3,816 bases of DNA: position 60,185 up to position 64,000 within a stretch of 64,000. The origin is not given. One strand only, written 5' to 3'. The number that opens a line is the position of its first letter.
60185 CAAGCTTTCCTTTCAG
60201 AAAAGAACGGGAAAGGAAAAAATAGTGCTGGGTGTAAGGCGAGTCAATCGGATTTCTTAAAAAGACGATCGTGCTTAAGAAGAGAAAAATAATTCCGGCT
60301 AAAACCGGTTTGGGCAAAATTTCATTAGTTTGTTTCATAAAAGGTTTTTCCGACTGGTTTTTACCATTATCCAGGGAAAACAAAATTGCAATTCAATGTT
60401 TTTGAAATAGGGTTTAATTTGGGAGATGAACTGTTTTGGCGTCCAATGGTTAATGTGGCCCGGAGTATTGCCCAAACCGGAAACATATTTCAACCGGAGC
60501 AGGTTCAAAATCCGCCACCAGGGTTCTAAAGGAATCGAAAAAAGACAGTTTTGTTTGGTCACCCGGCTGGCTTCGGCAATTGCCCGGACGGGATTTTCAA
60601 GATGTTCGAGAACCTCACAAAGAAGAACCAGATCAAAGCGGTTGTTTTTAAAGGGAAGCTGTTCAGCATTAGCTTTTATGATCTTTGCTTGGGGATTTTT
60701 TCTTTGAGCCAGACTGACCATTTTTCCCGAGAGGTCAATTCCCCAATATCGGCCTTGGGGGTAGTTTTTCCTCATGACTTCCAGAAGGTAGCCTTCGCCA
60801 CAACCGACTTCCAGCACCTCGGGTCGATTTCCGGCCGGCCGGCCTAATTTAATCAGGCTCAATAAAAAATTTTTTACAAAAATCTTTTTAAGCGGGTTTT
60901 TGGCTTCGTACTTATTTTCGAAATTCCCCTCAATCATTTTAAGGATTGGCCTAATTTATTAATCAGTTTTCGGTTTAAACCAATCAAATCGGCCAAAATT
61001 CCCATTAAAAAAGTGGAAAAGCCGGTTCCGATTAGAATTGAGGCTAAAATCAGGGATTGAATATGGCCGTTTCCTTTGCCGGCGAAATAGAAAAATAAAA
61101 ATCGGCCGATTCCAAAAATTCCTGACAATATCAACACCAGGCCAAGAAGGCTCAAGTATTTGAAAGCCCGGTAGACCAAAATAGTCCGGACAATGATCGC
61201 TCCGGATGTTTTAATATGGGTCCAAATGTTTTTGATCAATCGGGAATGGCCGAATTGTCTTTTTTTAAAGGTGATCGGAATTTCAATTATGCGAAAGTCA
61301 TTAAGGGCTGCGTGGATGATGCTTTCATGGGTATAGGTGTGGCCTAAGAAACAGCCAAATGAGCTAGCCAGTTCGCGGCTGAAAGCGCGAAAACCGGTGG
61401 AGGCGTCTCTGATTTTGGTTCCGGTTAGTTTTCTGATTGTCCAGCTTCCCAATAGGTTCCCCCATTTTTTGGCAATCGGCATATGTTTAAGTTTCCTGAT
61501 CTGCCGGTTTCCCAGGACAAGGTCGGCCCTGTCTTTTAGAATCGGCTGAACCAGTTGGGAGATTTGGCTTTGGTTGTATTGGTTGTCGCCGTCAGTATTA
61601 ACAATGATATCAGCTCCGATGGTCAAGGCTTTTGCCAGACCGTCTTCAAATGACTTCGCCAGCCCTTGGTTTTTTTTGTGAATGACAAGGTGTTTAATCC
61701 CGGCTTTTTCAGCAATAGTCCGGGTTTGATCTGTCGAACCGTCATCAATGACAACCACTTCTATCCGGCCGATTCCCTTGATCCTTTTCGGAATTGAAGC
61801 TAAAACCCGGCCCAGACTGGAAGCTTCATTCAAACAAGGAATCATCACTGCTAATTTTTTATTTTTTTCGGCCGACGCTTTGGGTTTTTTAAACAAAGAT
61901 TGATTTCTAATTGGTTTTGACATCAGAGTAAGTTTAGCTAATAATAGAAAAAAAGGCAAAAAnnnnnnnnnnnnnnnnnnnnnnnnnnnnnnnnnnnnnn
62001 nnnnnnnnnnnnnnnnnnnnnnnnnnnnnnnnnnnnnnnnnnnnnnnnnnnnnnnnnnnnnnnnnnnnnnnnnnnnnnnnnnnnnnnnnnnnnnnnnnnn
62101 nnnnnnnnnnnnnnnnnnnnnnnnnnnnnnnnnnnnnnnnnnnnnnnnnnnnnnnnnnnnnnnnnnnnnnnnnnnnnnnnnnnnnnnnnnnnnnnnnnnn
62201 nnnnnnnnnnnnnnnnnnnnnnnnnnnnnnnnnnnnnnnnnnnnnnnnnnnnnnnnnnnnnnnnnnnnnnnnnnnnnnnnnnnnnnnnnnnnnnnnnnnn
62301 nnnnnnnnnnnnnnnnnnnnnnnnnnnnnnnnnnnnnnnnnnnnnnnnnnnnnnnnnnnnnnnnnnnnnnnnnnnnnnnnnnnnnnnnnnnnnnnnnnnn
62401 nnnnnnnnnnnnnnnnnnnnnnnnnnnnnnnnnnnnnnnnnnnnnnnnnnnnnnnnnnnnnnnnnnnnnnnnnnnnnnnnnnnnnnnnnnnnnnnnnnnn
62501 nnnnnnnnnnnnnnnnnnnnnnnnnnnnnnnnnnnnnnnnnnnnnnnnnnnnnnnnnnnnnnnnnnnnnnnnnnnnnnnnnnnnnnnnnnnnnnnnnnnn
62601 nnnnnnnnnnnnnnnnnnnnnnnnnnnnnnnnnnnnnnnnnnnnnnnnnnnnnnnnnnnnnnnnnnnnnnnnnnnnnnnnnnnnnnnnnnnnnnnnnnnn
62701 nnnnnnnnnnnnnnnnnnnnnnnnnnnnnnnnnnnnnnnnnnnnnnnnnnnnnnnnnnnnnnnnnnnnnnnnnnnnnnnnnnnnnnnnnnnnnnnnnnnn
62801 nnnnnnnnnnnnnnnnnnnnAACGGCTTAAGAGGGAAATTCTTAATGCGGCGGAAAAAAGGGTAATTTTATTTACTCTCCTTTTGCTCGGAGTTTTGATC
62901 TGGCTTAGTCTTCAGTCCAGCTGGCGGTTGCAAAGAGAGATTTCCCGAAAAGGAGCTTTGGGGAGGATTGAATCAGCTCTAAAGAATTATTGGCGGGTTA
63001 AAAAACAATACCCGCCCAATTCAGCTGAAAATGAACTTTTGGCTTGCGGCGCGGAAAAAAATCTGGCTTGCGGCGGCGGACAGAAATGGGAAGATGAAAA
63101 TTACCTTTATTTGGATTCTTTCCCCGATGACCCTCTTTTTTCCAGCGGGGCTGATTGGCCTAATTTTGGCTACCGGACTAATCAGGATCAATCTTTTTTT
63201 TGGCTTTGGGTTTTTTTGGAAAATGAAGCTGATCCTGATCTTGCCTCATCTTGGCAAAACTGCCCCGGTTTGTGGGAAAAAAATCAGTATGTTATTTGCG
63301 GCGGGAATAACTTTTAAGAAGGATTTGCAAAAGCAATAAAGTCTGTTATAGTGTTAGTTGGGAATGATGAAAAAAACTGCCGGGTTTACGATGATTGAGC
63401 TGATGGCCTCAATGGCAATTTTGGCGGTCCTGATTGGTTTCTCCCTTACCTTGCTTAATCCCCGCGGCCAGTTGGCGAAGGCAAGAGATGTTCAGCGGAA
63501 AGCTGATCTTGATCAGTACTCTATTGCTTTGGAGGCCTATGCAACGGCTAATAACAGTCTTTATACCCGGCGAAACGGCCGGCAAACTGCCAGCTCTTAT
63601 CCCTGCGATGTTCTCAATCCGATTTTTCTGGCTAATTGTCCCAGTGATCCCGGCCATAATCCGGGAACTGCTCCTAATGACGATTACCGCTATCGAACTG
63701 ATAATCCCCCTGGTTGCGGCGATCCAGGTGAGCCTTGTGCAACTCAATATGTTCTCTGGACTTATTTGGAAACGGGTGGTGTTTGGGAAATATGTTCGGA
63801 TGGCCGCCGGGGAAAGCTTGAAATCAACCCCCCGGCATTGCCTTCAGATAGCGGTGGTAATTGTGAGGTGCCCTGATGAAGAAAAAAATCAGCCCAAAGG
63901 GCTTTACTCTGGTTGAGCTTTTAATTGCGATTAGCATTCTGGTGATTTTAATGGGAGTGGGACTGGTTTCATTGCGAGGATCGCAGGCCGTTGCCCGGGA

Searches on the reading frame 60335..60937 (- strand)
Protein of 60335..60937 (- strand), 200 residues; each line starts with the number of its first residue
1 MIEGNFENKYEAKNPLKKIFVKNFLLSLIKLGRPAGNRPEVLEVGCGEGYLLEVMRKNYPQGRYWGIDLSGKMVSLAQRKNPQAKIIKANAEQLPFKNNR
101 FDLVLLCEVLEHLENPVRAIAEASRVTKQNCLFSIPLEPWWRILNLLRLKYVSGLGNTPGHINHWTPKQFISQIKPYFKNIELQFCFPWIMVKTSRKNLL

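Call 51: search_protein_families(library=pfam, proteins=[window:60335-60937:-], max_evalue=0.001)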
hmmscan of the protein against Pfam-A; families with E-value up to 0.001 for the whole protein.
window:60335-60937:- (200 aa): 10 families
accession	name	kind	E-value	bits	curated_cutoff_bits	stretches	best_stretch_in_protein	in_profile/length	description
PF08241.18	Methyltransf_11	-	1.1e-24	87.3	21.2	1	42-133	1-93/95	Methyltransferase domain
PF13649.12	Methyltransf_25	-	2.5e-21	76.6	27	1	41-129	1-95/97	Methyltransferase domain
PF13489.12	Methyltransf_23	-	1.3e-17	64.5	27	1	34-171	19-151/164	Methyltransferase domain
PF08242.18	Methyltransf_12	-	1.3e-16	61.5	30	1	42-132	1-97/98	Methyltransferase domain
PF13847.12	Methyltransf_31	-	6.7e-16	58.7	27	1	40-135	6-109/145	Methyltransferase domain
PF07021.18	MetW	-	1.9e-09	37.9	21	1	40-144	16-118/193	Methionine biosynthesis protein MetW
PF01209.24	Ubie_methyltran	-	8e-06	25.8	20.1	1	40-130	50-146/233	ubiE/COQ5 methyltransferase family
PF02390.23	Methyltransf_4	-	0.0003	20.7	24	0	38-81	2-45/173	Putative methyltransferase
PF05401.17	NodS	-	0.00037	20.8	24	1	24-119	30-125/201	Nodulation protein S (NodS)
PF01728.25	FtsJ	-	0.00056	20.3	24.1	1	38-105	24-96/181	FtsJ-like methyltransferase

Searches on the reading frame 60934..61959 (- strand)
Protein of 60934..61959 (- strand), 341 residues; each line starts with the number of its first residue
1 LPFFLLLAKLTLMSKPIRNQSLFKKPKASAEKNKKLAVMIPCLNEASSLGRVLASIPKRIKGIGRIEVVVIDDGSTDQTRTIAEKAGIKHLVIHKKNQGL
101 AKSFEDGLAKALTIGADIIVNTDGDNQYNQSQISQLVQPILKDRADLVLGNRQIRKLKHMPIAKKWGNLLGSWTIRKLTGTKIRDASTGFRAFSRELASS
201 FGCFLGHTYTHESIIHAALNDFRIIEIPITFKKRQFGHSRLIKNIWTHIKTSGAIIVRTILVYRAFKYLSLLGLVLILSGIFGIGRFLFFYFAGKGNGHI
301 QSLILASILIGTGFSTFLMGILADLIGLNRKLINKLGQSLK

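Call 51: search_protein_families(library=pfam, proteins=[window:60934-61959:-], max_evalue=0.001)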
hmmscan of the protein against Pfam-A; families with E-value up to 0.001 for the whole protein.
window:60934-61959:- (341 aa): 2 families
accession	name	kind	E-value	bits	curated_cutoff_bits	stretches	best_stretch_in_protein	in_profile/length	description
PF00535.33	Glycos_transf_2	-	3.5e-25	89.3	23.3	1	38-198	2-164/168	Glycosyl transferase family 2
PF13641.12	Glyco_tranf_2_3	-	4.5e-08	33.8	27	1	36-168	3-137/230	Glycosyltransferase like family 2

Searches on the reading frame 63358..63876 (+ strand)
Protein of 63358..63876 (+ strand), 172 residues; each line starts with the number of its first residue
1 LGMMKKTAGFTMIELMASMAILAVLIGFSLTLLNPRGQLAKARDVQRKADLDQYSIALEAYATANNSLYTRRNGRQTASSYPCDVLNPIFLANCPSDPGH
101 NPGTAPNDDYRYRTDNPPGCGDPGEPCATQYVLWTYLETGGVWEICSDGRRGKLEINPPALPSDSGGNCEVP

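Call 84: search_protein_families(library=pfam, proteins=[window:63358-63876:+], max_evalue=0.0001)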
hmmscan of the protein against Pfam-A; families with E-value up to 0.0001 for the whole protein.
window:63358-63876:+ (172 aa): 1 family
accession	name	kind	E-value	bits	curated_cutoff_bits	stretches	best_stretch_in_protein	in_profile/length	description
PF07963.17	N_methyl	-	2.2e-07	30.6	21.2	1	4-28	1-25/27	Prokaryotic N-terminal methylation motif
